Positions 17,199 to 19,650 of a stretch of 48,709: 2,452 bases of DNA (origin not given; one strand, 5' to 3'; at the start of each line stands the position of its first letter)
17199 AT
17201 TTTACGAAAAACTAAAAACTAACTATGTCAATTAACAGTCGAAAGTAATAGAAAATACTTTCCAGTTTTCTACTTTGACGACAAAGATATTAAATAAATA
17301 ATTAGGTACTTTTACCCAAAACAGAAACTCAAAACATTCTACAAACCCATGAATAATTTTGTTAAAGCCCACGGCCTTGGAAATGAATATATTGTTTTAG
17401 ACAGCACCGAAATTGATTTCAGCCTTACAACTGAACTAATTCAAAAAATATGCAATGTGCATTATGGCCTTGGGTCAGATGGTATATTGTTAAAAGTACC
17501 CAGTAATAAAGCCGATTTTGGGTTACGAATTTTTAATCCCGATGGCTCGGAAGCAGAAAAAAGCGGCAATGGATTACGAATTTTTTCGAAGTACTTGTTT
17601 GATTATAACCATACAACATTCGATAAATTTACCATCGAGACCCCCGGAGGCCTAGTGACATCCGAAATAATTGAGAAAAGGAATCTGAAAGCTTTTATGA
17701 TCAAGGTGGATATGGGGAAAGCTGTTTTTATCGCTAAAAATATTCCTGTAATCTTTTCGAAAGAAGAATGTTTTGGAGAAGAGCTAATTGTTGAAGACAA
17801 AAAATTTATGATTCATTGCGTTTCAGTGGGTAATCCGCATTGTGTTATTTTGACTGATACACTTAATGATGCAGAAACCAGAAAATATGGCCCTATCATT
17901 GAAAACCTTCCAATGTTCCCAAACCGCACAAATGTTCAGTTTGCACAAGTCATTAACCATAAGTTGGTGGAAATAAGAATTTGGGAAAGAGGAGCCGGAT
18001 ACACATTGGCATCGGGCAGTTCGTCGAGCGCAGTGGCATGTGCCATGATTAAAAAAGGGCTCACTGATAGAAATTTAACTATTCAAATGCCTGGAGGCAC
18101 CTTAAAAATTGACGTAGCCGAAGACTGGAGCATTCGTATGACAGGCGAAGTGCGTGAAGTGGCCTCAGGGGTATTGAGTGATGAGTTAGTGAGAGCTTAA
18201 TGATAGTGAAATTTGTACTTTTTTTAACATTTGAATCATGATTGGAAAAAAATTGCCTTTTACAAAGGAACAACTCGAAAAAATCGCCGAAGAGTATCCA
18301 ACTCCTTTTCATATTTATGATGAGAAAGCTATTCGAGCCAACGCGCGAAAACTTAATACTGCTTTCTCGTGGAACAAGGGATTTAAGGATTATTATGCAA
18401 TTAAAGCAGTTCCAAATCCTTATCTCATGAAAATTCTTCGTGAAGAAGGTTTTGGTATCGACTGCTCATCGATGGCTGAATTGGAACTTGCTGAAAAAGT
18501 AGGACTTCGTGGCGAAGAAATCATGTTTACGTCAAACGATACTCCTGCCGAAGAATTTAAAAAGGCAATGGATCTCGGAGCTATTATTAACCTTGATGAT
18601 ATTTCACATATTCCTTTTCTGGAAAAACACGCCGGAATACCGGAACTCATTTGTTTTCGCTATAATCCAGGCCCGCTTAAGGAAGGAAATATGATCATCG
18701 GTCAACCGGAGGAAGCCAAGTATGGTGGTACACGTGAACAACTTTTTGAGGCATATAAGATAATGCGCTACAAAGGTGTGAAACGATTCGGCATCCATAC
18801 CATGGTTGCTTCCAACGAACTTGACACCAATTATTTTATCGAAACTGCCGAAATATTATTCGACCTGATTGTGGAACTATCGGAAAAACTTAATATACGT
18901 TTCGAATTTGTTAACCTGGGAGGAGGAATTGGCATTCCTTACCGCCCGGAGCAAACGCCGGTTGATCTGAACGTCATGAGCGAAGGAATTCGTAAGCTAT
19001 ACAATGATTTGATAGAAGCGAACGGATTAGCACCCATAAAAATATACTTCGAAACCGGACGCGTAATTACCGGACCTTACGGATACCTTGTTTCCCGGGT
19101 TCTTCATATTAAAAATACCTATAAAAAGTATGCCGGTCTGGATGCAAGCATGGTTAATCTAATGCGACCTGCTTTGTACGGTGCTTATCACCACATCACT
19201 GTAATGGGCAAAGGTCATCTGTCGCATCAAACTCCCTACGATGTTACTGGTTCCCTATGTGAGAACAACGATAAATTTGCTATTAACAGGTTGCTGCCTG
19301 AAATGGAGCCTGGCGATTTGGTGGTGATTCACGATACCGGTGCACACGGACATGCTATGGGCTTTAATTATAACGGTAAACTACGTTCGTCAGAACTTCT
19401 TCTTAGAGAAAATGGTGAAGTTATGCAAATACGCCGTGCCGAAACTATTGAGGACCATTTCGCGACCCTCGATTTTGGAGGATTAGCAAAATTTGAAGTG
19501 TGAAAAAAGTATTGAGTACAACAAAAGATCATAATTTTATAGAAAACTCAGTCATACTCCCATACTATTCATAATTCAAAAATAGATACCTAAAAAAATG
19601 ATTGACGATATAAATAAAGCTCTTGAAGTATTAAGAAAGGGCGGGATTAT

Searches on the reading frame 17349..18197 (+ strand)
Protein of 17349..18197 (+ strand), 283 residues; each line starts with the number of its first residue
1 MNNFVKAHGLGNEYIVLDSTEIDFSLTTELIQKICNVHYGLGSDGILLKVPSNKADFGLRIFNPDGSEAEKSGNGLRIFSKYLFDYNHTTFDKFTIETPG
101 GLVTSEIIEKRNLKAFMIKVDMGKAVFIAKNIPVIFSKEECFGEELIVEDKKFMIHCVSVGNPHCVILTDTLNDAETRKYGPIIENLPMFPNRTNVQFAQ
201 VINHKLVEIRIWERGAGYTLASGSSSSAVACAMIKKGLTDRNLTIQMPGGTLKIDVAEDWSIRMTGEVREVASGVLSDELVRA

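Call 91: search_protein_families(library=pfam, proteins=[window:17349-18197:+], max_evalue=0.00001)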
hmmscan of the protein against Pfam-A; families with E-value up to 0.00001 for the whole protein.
window:17349-18197:+ (283 aa): 1 family
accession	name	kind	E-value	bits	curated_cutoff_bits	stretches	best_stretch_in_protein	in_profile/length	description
PF01678.24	DAP_epimerase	-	1.6e-55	186.8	34.7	2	4-127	1-120/121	Diaminopimelate epimerase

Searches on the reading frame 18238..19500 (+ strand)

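Call 91: search_protein_families(library=pfam, proteins=[window:18238-19500:+], max_evalue=0.00001)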
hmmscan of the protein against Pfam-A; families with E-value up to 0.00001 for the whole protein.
window:18238-19500:+ (421 aa): 2 families
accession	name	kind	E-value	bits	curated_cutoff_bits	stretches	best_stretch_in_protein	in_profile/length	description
PF02784.22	Orn_Arg_deC_N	-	6.6e-29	101.4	23.4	1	32-278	4-246/247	Pyridoxal-dependent decarboxylase, pyridoxal binding domain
PF00278.28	Orn_DAP_Arg_deC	-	1.9e-20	73.3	23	1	213-368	5-95/95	Pyridoxal-dependent decarboxylase, C-terminal sheet domain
